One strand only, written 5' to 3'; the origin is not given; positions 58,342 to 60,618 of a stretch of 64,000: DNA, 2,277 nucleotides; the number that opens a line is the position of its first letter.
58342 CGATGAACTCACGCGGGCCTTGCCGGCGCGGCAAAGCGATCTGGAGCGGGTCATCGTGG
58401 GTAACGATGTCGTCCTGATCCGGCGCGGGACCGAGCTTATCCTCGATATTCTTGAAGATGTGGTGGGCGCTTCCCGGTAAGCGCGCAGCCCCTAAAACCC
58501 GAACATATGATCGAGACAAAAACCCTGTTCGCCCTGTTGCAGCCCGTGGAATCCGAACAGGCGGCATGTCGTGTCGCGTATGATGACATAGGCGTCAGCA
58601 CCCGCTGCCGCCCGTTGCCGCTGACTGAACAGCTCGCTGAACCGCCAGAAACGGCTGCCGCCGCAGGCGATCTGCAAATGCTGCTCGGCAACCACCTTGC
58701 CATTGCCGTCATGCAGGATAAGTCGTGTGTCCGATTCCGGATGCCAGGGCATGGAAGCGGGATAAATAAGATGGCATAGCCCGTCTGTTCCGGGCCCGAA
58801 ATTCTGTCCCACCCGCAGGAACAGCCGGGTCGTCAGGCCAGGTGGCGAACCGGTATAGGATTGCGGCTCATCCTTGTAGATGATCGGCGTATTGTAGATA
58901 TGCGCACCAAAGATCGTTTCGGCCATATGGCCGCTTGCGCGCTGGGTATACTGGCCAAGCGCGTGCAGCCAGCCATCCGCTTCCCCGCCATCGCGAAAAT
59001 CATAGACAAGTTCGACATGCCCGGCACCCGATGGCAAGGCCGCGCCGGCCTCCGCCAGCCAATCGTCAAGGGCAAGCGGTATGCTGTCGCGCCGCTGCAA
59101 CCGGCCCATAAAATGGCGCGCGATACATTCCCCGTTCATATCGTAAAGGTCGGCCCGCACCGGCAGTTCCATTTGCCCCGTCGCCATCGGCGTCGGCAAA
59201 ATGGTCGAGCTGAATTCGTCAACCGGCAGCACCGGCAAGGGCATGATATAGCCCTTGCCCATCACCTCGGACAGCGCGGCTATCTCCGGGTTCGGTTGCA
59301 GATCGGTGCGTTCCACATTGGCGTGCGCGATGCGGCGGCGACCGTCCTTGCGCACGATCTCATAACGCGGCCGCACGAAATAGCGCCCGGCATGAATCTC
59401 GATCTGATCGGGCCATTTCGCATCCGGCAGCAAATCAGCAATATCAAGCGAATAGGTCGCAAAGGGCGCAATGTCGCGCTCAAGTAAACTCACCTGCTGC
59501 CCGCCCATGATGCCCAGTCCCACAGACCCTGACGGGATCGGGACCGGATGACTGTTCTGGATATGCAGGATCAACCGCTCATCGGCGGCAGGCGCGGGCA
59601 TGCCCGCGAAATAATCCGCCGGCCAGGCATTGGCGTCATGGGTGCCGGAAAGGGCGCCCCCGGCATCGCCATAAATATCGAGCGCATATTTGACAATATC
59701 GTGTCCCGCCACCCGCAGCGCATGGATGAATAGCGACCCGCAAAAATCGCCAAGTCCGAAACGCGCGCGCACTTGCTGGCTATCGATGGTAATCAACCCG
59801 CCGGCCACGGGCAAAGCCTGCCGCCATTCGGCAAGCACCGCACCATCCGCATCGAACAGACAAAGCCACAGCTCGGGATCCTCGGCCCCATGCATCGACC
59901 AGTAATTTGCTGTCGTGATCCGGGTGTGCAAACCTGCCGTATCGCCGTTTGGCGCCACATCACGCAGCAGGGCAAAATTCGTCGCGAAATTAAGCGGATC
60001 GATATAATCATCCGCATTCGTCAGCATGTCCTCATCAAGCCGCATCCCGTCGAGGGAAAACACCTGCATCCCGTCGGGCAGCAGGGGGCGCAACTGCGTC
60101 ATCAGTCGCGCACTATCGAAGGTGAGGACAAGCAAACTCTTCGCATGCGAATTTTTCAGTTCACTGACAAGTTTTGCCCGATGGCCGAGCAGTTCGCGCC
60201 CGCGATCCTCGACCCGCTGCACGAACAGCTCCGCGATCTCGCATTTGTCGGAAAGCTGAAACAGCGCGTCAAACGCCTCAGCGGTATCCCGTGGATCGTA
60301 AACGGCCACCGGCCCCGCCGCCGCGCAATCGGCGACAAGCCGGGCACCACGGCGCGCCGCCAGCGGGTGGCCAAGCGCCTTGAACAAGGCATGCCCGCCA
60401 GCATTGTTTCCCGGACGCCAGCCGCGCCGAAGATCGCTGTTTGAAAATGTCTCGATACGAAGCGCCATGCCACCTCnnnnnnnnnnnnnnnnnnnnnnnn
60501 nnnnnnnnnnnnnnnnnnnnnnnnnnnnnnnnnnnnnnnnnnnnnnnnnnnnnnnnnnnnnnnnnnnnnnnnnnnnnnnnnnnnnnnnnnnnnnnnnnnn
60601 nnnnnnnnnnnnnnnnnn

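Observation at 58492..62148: Translationally coupled operon: ELM1/GtrOC1-like GT-B protein, small 2OG-Fe(II) dioxygenase and an unassignable 658-aa protein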

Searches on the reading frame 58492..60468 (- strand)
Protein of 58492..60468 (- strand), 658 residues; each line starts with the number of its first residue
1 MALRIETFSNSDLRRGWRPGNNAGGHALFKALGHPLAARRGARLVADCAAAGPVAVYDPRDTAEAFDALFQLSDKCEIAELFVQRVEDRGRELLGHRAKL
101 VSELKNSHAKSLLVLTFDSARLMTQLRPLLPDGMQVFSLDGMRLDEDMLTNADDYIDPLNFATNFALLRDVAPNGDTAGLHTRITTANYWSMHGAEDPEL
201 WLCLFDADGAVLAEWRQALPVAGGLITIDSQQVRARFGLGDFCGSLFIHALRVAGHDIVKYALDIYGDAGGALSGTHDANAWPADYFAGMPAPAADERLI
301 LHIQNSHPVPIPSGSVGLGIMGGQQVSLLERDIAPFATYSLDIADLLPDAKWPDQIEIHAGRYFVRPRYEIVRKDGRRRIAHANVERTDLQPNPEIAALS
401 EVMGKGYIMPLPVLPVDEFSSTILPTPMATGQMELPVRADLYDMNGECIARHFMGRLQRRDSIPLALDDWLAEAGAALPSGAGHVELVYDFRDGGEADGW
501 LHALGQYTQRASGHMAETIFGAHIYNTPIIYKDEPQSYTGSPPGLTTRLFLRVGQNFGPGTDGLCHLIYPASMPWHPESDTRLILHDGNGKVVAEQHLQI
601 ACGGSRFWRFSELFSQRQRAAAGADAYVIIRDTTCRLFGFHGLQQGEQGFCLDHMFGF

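Call 3: search_protein_families(library=pfam, proteins=[window:58492-60468:-], max_evalue=0.1)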
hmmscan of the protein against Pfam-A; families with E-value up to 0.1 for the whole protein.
window:58492-60468:- (658 aa): 1 family
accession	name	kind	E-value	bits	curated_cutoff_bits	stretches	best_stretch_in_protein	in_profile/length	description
PF05489.18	Phage_tail_X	-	0.021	14.9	22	0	384-417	25-57/60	Phage Tail Protein X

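Call 4: search_protein_families(library=ncbifam, proteins=[window:58492-60468:-], max_evalue=0.1)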
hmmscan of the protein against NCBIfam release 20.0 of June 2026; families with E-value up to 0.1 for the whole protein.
window:58492-60468:- (658 aa): 0 families

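Call 5: find_homologous_proteins(query=window:58492-60468:-)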
Query window:58492-60468:- (658 aa): 4874 proteins with E <= 0.001 among 8000 candidates; the best 120 are listed.
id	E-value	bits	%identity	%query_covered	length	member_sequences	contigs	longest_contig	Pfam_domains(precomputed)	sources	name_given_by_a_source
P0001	0.0e+0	1513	98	100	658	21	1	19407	-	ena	-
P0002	0.0e+0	1345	87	100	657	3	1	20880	-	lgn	-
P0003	0.0e+0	1106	71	100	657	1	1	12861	-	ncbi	-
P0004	0.0e+0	1103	71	100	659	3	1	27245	-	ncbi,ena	-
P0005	0.0e+0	1098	70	100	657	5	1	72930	-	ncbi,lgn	ncbi:MAG: hypothetical protein ACSLFL_13615 [Alphaproteobacteria bacterium]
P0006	0.0e+0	1092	70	100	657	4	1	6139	-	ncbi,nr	ncbi:MAG: hypothetical protein Dbin4_02517 [Alphaproteobacteria bacterium]|nr:hypothetical protein [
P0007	0.0e+0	1088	70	100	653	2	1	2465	-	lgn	-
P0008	0.0e+0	1086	69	100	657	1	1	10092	-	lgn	-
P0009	0.0e+0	1086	69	100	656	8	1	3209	-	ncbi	-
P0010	0.0e+0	1086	70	100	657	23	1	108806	-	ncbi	ncbi:MAG: hypothetical protein ACOY15_06995 [Pseudomonadota bacterium]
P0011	0.0e+0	1083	70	100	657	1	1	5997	-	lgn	-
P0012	0.0e+0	1082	70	100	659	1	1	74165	-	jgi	jgi:hypothetical protein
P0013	0.0e+0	1081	69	100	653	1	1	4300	-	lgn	-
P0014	0.0e+0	1079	70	100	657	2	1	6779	-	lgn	-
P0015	0.0e+0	1079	70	100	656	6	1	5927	-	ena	-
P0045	4.6e-282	956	61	100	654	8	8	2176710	-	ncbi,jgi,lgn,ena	jgi:hypothetical protein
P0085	5.9e-269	912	61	100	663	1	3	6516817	-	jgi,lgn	-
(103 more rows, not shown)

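Call 8: search_solved_structures(query=window:58492-60468:-, max_evalue=10)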
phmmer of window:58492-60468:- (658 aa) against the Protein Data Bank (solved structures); distinct sequences matched with E-value up to 10: 2.
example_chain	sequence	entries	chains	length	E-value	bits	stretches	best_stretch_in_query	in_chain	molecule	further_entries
8aig_A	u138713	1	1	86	0.55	11.7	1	17-69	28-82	Hybrid non ribosomal peptide synthetase-polyketide synthase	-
24yw_U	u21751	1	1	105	1.4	10.4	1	351-401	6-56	Large ribosomal subunit protein uL24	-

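Call 11: find_encoding_contigs(protein=P0085, flank=8000, max_places=2)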
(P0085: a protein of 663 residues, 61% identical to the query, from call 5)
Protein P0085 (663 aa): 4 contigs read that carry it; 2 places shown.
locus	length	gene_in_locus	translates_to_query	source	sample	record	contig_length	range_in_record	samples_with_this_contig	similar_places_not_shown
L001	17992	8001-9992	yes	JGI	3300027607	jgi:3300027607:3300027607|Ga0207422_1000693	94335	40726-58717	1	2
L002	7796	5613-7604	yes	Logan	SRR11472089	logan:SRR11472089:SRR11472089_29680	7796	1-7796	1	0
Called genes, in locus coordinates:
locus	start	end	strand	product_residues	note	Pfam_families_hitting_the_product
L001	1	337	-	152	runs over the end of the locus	PF09424:YqeY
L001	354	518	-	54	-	-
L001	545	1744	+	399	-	PF00988:CPSase_sm_chain, PF00117:GATase, PF07722:Peptidase_C26 (weak)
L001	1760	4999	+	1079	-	PF25596:CPSase_L_D1, PF02786:CPSase_L_D2, PF02787:CPSase_L_D3, PF25596:CPSase_L_D1, PF02222:ATP-grasp, PF02786:CPSase_L_D2, PF08443:RimK (weak), PF02142:MGS, +6 more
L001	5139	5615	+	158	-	PF03449:GreA_GreB_N, PF01272:GreA_GreB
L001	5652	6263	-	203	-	PF06035:Peptidase_C93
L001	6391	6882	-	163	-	PF13404:HTH_AsnC-type, PF13412:HTH_24, PF01047:MarR (weak), PF01037:AsnC_trans_reg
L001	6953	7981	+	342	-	PF06258:Mito_fiss_Elm1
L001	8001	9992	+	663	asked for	-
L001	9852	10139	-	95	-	-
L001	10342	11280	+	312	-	PF01266:DAO (faint), PF07992:Pyr_redox_2, PF13738:Pyr_redox_3, PF00070:Pyr_redox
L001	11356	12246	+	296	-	PF00126:HTH_1, PF03466:LysR_substrate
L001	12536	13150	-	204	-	PF00702:Hydrolase, PF13419:HAD_2, PF13242:Hydrolase_like (weak)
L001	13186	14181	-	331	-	PF00174:Oxidored_molyb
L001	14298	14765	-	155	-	PF00210:Ferritin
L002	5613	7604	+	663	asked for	-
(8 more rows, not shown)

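Call 12: find_encoding_contigs(protein=P0045, flank=8000, max_places=2)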
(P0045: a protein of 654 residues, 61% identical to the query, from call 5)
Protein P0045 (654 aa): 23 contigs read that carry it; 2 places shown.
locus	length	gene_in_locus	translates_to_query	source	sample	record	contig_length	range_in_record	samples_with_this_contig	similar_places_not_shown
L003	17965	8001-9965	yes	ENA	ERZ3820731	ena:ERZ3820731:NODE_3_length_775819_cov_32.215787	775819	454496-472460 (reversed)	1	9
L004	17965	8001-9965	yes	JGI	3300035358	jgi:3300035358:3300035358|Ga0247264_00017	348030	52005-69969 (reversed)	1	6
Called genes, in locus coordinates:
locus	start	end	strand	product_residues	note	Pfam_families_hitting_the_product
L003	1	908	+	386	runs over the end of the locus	PF00988:CPSase_sm_chain, PF00117:GATase, PF07722:Peptidase_C26 (weak)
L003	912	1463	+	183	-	-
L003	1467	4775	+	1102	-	PF25596:CPSase_L_D1, PF02786:CPSase_L_D2, PF02787:CPSase_L_D3, PF25596:CPSase_L_D1, PF02222:ATP-grasp (weak), PF02655:ATP-grasp_3 (weak), PF02786:CPSase_L_D2, PF02142:MGS, +2 more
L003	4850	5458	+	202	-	PF03449:GreA_GreB_N, PF01272:GreA_GreB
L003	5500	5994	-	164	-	PF13404:HTH_AsnC-type, PF13412:HTH_24, PF01047:MarR (weak), PF01037:AsnC_trans_reg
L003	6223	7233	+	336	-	PF06258:Mito_fiss_Elm1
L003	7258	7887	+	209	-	PF13640:2OG-FeII_Oxy_3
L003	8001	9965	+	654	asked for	-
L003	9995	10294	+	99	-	-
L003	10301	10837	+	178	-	-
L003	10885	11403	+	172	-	PF06674:DUF1176 (weak)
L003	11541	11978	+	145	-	PF09619:YscW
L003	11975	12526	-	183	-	PF05014:Nuc_deoxyrib_tr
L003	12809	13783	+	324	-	PF01699:Na_Ca_ex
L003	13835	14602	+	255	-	PF00106:adh_short, PF08659:KR, PF13561:adh_short_C2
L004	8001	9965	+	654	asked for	-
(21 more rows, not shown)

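Call 20: search_protein_representatives(protein=window:58492-60468:-)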
Query: 658 residues. Proteins with E-value up to 0.001 (for the whole library): 594; up to 1e-10: 384; up to 1e-30: 139. The best 150 are listed.
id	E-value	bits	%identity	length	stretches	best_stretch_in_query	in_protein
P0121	1.0e-254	863.5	59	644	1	1-658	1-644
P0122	1.0e-249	846.9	57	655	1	1-658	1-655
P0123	9.8e-207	704.9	51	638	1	26-657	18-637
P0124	1.4e-184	631.7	59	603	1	1-507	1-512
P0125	2.0e-180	618.0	46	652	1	26-658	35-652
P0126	8.2e-174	596.1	47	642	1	21-658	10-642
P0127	1.8e-169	581.8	47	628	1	23-658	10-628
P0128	1.2e-165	569.2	45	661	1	12-658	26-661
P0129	5.7e-162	557.0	44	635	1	23-658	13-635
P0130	7.0e-160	550.1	56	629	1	23-514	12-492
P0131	4.2e-153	527.7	58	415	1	248-658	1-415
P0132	1.0e-151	523.1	42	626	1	23-658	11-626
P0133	5.9e-151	520.6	45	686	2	241-658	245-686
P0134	8.1e-151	520.1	46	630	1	20-658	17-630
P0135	3.1e-149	514.9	46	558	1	86-658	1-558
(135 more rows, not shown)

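Call 24: find_related_loci(query=A2, collection=genome_contigs, flank=6000)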
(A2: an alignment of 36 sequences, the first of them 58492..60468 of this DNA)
Query A2 (658 aa) in genome_contigs; peptide patterns used: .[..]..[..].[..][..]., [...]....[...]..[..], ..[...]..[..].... (x = any residue, [..] = any of these).
598 stretches matched a pattern (row limit reached: there are more); 589 encode a relative of the query (tblastn E <= 1e-3); the best 80 are kept; 80 distinct loci.
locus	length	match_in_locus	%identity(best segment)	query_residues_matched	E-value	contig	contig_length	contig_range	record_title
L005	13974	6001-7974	87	1-658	0e+0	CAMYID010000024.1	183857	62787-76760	MAG: uncultured Alphaproteobacteria bacterium isolate Biocath_Alpha_33 genome assembly, contig: k127_32345, whole genome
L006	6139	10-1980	70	1-658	0e+0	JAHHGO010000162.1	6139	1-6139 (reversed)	MAG: Alphaproteobacteria bacterium isolate D_bin4 NODE_162_length_6139_cov_4.325516, whole genome shotgun sequence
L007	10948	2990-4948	70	1-658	0e+0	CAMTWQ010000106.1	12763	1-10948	MAG: uncultured Alphaproteobacteria bacterium isolate G02_MAG_00016 genome assembly, contig: G02_MAG_00016_000000000027,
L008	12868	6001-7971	67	1-658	0e+0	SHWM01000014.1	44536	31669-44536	MAG: Alphaproteobacteria bacterium isolate Baikal-deep-G66 BACOMB-C3450, whole genome shotgun sequence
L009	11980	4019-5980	64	1-658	0e+0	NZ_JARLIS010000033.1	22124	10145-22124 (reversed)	MAG: Parvibaculum sp. isolate MAG_BA296 MetaBAT2_Bin_296_Anoxic_k141_1645120, whole genome shotgun sequence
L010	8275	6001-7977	61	1-658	0e+0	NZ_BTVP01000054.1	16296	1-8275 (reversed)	MAG: Parvibaculum sp. isolate AMX-MBFR-74 sequence54, whole genome shotgun sequence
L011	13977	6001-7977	62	1-658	0e+0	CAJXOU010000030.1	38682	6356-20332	MAG TPA_asm: uncultured Rhodobiaceae bacterium isolate ERR1855268_bin.6_MetaBAT_v2.12.1_MAG genome assembly, contig: NOD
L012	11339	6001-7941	63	2-658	0e+0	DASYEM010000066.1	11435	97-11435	MAG TPA_asm: Parvibaculum sp. isolate SMAG_U4986 k141_4845908, whole genome shotgun sequence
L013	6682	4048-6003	62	3-658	0e+0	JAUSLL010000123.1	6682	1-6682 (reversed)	MAG: Parvibaculum sp. isolate E19_concoct.bin.15_sub E19_k141_86223, whole genome shotgun sequence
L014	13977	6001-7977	60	1-658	0e+0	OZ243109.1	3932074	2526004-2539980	MAG: Parvibaculaceae bacterium isolate d6b24224-2beb-412f-9baf-8c6252591611 genome assembly, chromosome: 1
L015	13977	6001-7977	59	1-658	0e+0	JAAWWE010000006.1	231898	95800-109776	MAG: Rhodobiaceae bacterium isolate FE80 Cluster2_contig_149, whole genome shotgun sequence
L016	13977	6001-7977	59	1-658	0e+0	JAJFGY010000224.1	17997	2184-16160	MAG: Alphaproteobacteria bacterium isolate OFTM199 OFTM199_223, whole genome shotgun sequence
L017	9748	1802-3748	60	1-648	0e+0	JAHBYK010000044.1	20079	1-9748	MAG: Parvibaculum sp. isolate ACE_PRO22 PRO22_44, whole genome shotgun sequence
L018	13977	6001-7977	60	1-658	0e+0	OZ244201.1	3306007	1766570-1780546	MAG: Parvibaculaceae bacterium isolate d60041d8-0fdb-473c-a512-0377d1883a05 genome assembly, chromosome: 1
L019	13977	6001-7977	59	1-658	0e+0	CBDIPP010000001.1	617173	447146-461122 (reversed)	MAG: uncultured Parvibaculaceae bacterium isolate C9799-m2-bin18 genome assembly, contig: P-CCAP979-9-C27, whole genome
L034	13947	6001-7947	58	1-658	0e+0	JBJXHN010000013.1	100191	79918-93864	Rhodospirillaceae bacterium Z3-40 NODE_13_length_100191_cov_26.2923, whole genome shotgun sequence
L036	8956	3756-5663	56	1-658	0e+0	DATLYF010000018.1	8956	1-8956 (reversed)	MAG TPA_asm: Candidatus Competibacteraceae bacterium isolate SMAG_U13265 k141_559913, whole genome shotgun sequence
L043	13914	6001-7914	55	1-658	0e+0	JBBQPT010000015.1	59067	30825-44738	MAG: Burkholderiales bacterium isolate Co_metawrap_1525 Cmw_1525_k141_10782953_length_59067_cov_16.9989, whole genome sh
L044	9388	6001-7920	54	1-658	0e+0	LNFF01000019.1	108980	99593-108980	MAG: Gammaproteobacteria bacterium Ga0077554 Ga0077554_119.1, whole genome shotgun sequence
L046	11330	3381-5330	53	1-658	0e+0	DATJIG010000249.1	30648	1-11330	MAG TPA_asm: Alphaproteobacteria bacterium isolate SMAG_U15532 k141_1201492, whole genome shotgun sequence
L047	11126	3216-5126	53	1-658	0e+0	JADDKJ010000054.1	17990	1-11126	MAG: Gammaproteobacteria bacterium isolate bin1 56, whole genome shotgun sequence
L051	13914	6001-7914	56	1-658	0e+0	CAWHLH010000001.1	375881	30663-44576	MAG: uncultured Gammaproteobacteria bacterium isolate MFD02923.bin.1.29 genome assembly, contig: contig_1778, whole geno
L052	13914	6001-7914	54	1-658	0e+0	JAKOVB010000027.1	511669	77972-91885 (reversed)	MAG: Pseudomonadota bacterium isolate JPNG_maxbin.031 k201_179427, whole genome shotgun sequence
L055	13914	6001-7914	55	1-658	0e+0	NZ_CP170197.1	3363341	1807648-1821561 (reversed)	Sulfuriferula sp. GW1 chromosome, complete genome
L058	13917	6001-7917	52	1-658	0e+0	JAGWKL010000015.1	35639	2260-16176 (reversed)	MAG: Candidatus Omnitrophota bacterium isolate REEB160 contig-150_1274, whole genome shotgun sequence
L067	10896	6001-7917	53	1-658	0e+0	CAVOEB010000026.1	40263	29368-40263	MAG: Alphaproteobacteria bacterium isolate CBN3_323.43 genome assembly, contig: Ga0302135_10000159, whole genome shotgun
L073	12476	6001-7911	52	1-658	0e+0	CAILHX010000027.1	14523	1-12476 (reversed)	MAG: uncultured Methylophilaceae bacterium isolate AM-lipid-02-D5_bin-0398 genome assembly, contig: bin-0398:27/56, whol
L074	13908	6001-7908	53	1-658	0e+0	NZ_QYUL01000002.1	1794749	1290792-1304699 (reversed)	Azospirillum cavernae strain K2W22B-5 Segkk1, whole genome shotgun sequence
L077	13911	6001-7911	53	1-658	0e+0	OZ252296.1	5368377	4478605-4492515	MAG: Inquilinaceae bacterium isolate 8c5b4bd8-3f7a-4eba-a8aa-c6be87d0db72 genome assembly, chromosome: 1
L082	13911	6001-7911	52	1-658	0e+0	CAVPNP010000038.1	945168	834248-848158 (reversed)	MAG: uncultured Alphaproteobacteria bacterium isolate MFD10007.bin.2.168 genome assembly, contig: contig_9443, whole gen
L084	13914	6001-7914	52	1-658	0e+0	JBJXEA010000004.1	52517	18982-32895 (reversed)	MAG: Methylophilaceae bacterium isolate P.bin.42 k127_564295, whole genome shotgun sequence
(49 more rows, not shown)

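Call 29: search_protein_families(library=pfam, proteins=[L074:3221-4018:+, L074:4910-5416:+, L074:5131-5835:+, L074:7942-8901:+, L077:3292-4263:+, L077:3012-3638:+, L077:5049-5438:+, L077:4678-5874:+, L077:8138-9289:-], max_evalue=0.01)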
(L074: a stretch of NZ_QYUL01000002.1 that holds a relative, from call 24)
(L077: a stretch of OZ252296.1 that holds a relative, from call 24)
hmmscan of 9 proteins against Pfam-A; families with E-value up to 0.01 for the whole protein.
L074:3221-4018:+ (265 aa): 0 families

L074:4910-5416:+ (168 aa): 0 families

L074:5131-5835:+ (234 aa): 0 families

L074:7942-8901:+ (319 aa): 14 families
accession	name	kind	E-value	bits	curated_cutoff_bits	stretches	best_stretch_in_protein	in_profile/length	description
PF07992.20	Pyr_redox_2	-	7.2e-55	186.9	26.1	1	8-304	2-291/291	Pyridine nucleotide-disulphide oxidoreductase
PF13738.12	Pyr_redox_3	-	7.6e-21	75.1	30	1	83-287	102-305/305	Pyridine nucleotide-disulphide oxidoreductase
PF00070.33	Pyr_redox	-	6.3e-19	68.7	22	1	150-216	2-73/82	Pyridine nucleotide-disulphide oxidoreductase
PF01134.28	GIDA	-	4.2e-08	33.1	22.1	1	8-35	1-28/391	Glucose inhibited division protein A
PF03486.20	HI0933_like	-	4.4e-07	30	50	1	8-41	2-36/244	HI0933-like protein Rossmann domain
PF00890.30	FAD_binding_2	-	4.8e-07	29.7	20.4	1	9-43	2-37/414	FAD binding domain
PF01266.30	DAO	-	1.9e-06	28.1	27.9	0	8-35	1-28/353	FAD dependent oxidoreductase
PF12831.13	FAD_oxidored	-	1.8e-05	24.7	27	1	9-43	2-37/416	FAD dependent oxidoreductase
PF01946.23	Thi4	-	9.5e-05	22.2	26.2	0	6-35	17-47/235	Thi4 family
PF13454.12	NAD_binding_9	-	0.00017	22.1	21.8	0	64-116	101-154/155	FAD-NAD(P)-binding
PF13450.12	NAD_binding_8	-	0.00033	21.3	21.9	0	11-44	1-35/68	NAD(P)-binding Rossmann-like domain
PF13241.12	NAD_binding_7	-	0.00039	21.4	22.1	0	145-184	5-45/104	Putative NAD(P)-binding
PF01488.26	Shikimate_DH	-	0.00099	19.6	24.3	0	146-189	11-54/138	Shikimate / quinate 5-dehydrogenase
PF13434.12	Lys_Orn_oxgnase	-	0.0087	15.7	21.3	0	101-183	142-226/339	L-lysine 6-monooxygenase/L-ornithine 5-monooxygenase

L077:3292-4263:+ (323 aa): 1 family
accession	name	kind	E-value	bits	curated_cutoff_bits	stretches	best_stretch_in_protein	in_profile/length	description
PF00691.25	OmpA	-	6.8e-08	33.2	27.2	1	218-313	2-96/98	OmpA family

L077:3012-3638:+ (208 aa): 7 families
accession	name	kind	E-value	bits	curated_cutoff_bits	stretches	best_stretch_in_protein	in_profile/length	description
PF13420.13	Acetyltransf_4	-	5.3e-25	88.7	24.3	1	31-181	1-152/155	Acetyltransferase (GNAT) domain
PF00583.31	Acetyltransf_1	-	6.5e-15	55.9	20.7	1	65-163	22-116/116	Acetyltransferase (GNAT) family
PF13508.13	Acetyltransf_7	-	1.2e-08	35.6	27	1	80-165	5-84/84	Acetyltransferase (GNAT) domain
PF13302.13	Acetyltransf_3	-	1.1e-07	33.1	25.4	1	30-164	3-138/138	Acetyltransferase (GNAT) domain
PF13673.13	Acetyltransf_10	-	1.7e-07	31.7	23.6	1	63-170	18-114/128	Acetyltransferase (GNAT) domain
PF08445.16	FR47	-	0.00074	19.9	22.1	1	113-165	28-79/86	FR47-like protein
PF13527.13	Acetyltransf_9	-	0.0019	18.6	25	1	54-165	18-126/127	Acetyltransferase (GNAT) domain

L077:5049-5438:+ (129 aa): 0 families

L077:4678-5874:+ (398 aa): 5 families
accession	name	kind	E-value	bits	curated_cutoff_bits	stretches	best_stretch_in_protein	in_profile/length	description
PF13561.12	adh_short_C2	-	2.4e-68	230.7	27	1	157-394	1-236/236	Enoyl-(Acyl carrier protein) reductase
PF00106.31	adh_short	-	1.4e-55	188.2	26.6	1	151-344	1-192/195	short chain dehydrogenase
PF23441.1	SDR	-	2.9e-11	43.7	27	1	149-394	6-256/258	SDR-like rossmann domain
PF08659.16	KR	-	1.5e-07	31.9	22.6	1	152-308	2-156/180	KR domain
PF02882.25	THF_DHG_CYH_C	-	0.0014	18.5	27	1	143-191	29-77/160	Tetrahydrofolate dehydrogenase/cyclohydrolase, NAD(P)-binding domain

L077:8138-9289:- (383 aa): 0 families
